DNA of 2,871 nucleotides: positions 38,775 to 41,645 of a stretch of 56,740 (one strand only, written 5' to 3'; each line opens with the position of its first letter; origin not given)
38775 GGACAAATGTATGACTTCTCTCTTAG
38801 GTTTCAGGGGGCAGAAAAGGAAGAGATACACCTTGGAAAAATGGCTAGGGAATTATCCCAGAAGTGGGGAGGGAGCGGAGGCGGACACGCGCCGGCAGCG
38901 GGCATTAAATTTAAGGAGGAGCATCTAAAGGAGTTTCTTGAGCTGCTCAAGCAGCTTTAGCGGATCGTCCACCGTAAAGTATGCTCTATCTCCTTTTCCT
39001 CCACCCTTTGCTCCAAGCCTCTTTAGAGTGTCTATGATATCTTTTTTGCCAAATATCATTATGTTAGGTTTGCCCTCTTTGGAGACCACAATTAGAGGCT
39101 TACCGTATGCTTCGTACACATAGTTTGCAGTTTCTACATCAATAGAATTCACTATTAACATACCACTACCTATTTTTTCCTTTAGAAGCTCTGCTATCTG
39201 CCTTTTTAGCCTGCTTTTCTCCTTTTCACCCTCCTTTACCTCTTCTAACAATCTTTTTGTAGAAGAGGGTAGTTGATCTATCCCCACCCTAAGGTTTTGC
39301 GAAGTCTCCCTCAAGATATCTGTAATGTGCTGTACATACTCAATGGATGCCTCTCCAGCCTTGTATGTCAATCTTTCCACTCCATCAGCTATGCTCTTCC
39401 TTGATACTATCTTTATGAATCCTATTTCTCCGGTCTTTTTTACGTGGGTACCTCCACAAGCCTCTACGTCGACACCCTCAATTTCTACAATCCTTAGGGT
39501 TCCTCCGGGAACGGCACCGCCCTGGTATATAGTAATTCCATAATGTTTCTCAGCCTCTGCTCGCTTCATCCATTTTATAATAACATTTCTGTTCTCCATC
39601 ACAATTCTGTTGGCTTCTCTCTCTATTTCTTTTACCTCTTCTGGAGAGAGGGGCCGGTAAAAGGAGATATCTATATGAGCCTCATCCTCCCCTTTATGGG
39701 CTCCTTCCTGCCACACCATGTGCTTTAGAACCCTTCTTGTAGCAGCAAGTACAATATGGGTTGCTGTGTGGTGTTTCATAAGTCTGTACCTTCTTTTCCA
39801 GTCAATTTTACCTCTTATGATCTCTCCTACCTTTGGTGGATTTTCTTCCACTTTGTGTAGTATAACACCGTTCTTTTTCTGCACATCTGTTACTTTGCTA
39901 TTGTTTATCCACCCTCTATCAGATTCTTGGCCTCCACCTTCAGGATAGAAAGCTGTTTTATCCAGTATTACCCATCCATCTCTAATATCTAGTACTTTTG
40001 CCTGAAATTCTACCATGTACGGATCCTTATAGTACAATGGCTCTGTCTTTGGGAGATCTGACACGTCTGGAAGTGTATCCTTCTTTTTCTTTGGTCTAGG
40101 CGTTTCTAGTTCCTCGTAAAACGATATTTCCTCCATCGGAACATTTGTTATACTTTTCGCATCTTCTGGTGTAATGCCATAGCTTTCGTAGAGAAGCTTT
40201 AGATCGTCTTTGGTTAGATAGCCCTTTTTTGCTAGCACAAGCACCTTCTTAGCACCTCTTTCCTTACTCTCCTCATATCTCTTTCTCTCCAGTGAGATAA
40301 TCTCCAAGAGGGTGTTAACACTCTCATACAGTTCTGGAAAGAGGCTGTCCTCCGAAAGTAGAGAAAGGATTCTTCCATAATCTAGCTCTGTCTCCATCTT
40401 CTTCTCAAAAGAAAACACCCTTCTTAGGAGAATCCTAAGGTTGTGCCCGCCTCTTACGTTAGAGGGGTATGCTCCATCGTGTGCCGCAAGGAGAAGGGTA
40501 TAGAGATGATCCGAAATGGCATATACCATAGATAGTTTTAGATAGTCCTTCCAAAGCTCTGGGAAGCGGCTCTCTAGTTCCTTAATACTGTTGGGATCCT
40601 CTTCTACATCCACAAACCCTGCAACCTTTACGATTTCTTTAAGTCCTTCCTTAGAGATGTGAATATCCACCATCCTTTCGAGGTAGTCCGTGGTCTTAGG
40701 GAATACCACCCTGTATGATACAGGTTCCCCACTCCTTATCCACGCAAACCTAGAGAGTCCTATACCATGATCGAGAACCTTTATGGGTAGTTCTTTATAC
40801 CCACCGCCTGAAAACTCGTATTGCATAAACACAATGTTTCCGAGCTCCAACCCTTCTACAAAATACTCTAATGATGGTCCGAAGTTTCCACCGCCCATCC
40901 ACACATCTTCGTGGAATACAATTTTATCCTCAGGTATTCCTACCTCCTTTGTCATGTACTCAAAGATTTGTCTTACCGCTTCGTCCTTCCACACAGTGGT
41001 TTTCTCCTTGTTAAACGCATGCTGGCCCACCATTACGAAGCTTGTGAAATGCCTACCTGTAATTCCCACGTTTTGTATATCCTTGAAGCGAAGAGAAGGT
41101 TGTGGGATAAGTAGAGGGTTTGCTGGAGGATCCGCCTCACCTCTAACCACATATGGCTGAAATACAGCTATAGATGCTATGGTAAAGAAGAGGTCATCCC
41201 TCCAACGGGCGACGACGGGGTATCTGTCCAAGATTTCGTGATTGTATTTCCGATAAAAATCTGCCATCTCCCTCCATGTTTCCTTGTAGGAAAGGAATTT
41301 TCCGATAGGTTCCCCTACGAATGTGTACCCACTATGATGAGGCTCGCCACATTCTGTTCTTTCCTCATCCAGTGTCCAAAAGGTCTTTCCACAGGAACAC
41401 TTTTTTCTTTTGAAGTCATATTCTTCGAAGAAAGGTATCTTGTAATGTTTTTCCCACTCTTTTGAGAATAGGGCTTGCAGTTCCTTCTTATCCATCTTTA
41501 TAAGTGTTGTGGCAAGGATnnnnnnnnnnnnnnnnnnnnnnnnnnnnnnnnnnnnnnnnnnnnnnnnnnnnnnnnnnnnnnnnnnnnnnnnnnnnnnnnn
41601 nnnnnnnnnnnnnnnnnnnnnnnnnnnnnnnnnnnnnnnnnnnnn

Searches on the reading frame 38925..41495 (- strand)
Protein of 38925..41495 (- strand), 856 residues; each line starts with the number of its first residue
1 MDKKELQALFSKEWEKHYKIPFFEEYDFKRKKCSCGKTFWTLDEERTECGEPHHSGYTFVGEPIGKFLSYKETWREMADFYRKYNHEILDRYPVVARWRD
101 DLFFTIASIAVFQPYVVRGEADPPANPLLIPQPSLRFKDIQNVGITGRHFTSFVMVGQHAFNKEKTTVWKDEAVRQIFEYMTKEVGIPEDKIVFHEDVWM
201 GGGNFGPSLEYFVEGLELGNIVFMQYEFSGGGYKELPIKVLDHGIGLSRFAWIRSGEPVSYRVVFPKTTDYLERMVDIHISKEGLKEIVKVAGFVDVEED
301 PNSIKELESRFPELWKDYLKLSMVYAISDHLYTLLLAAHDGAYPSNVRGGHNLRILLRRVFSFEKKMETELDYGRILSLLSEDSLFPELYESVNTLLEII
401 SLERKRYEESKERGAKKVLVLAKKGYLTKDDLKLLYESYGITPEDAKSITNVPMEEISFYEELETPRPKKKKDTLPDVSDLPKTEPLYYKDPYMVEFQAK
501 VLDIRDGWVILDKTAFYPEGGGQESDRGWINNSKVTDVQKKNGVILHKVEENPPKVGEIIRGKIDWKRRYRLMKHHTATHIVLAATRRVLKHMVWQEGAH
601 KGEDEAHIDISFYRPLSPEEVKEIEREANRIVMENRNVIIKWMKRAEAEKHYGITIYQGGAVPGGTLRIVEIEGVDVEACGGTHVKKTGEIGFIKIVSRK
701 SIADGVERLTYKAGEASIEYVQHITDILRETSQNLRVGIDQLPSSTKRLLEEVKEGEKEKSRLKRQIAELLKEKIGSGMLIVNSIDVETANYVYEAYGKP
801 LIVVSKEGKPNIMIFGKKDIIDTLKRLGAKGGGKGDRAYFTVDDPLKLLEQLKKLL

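Call 23: search_protein_families(library=ncbifam, proteins=[window:38925-41495:-], max_evalue=0.001)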
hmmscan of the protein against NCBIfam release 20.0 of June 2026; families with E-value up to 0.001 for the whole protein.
window:38925-41495:- (856 aa): 4 families
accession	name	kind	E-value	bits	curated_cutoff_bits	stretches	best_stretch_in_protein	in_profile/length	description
TIGR03683.1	A-tRNA_syn_arch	equivalog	3.9e-251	836.1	744.7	1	16-853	2-895/902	alanine--tRNA ligase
TIGR00344.1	alaS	equivalog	2.1e-153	512.6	457.05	1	78-786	7-765/847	alanine--tRNA ligase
NF040865.1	a_tRNA_ed_AlaXM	equivalog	8.5e-65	218.7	300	1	484-712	1-232/234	alanyl-tRNA editing protein AlaXM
NF002436.0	PRK01584.1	equivalog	9.9e-36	123.4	529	3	570-709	451-588/595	alanine--tRNA ligase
